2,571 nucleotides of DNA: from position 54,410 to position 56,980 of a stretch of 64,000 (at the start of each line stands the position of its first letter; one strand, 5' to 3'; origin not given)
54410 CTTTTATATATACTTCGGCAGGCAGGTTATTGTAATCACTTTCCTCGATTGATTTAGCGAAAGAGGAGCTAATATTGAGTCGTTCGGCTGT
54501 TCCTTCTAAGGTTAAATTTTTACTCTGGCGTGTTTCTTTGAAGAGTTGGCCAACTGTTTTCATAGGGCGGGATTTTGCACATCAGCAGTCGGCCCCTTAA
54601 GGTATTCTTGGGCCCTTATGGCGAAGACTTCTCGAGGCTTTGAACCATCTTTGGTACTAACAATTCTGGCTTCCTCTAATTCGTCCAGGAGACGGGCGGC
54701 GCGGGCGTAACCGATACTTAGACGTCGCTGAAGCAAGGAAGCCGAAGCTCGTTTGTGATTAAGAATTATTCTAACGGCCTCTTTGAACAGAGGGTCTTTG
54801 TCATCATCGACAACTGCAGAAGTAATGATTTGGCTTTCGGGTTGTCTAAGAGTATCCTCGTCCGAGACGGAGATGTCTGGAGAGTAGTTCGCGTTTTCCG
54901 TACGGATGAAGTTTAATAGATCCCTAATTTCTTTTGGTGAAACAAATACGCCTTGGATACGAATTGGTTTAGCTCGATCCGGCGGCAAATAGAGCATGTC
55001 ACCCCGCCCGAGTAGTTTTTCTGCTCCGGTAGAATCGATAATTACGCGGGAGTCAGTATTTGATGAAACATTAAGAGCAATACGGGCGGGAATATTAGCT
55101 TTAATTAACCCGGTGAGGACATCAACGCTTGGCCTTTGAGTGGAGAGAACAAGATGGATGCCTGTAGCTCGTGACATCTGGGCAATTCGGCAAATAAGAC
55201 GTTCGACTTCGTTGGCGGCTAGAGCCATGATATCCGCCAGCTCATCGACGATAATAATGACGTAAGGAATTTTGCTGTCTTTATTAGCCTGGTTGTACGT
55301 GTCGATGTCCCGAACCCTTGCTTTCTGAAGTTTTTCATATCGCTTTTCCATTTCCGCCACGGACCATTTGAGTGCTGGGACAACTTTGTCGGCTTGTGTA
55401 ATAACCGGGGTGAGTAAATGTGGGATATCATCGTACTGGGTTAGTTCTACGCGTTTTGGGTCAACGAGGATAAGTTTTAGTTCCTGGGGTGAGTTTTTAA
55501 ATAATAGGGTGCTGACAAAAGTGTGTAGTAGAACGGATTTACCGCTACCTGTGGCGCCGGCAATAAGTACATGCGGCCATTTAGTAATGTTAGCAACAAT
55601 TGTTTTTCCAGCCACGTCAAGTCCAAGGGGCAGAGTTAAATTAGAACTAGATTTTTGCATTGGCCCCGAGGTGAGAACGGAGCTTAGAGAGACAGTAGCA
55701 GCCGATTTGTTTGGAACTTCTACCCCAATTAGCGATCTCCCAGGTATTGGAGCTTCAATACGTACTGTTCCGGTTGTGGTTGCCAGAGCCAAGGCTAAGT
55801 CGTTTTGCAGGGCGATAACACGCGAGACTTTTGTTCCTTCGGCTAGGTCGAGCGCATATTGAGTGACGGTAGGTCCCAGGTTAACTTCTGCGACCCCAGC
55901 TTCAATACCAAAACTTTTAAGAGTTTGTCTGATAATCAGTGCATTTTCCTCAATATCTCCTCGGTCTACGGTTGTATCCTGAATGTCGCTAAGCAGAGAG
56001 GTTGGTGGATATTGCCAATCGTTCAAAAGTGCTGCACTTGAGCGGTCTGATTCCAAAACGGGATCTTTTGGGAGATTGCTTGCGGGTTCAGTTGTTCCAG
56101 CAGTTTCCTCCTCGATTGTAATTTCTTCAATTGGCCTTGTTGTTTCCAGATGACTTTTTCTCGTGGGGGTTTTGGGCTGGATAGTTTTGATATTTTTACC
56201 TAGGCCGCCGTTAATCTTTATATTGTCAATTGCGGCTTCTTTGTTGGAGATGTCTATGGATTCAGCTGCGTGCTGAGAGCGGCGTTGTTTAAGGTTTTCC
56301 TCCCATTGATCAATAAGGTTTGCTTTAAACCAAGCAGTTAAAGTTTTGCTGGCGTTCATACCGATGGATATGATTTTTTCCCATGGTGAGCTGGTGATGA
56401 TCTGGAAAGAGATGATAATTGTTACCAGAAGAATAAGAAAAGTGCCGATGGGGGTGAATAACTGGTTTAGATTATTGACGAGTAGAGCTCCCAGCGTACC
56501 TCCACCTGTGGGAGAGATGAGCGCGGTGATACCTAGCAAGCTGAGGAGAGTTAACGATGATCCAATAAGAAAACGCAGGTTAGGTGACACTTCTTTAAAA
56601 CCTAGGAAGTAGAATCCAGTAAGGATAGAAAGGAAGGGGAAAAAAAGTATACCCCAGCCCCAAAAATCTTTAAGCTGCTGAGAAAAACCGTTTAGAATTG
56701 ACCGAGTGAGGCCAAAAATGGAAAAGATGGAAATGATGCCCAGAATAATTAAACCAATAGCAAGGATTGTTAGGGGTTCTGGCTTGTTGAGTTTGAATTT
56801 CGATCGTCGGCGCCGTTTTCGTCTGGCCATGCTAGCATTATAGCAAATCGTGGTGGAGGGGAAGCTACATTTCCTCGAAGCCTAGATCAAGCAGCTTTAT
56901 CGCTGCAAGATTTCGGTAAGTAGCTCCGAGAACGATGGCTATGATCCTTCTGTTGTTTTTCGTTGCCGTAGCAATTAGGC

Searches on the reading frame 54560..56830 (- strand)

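Call 57: search_protein_families(library=ncbifam, proteins=[window:54560-56830:-], max_evalue=1e-10)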
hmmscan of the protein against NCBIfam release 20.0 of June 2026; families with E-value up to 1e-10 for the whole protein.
window:54560-56830:- (756 aa): 5 families
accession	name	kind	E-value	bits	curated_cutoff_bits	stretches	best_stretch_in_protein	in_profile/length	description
NF007615.0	PRK10263.1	equivalog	5.4e-112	375.6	1566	2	519-737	1137-1350/1355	DNA translocase FtsK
TIGR03924.1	T7SS_EccC_a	equivalog_domain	7.5e-34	117.5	509.15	1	393-631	419-670/673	type VII secretion protein EccCa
TIGR03928.1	T7_EssCb_Firm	equivalog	2.7e-33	114.7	778.4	1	393-606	441-661/1296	type VII secretion protein EssC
TIGR03925.1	T7SS_EccC_b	equivalog_domain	1e-15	57.1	346.55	1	410-596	67-257/564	type VII secretion protein EccCb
NF041214.1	plasmid_TraB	equivalog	4.3e-14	51.9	800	1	420-597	250-418/639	plasmid transfer protein TraB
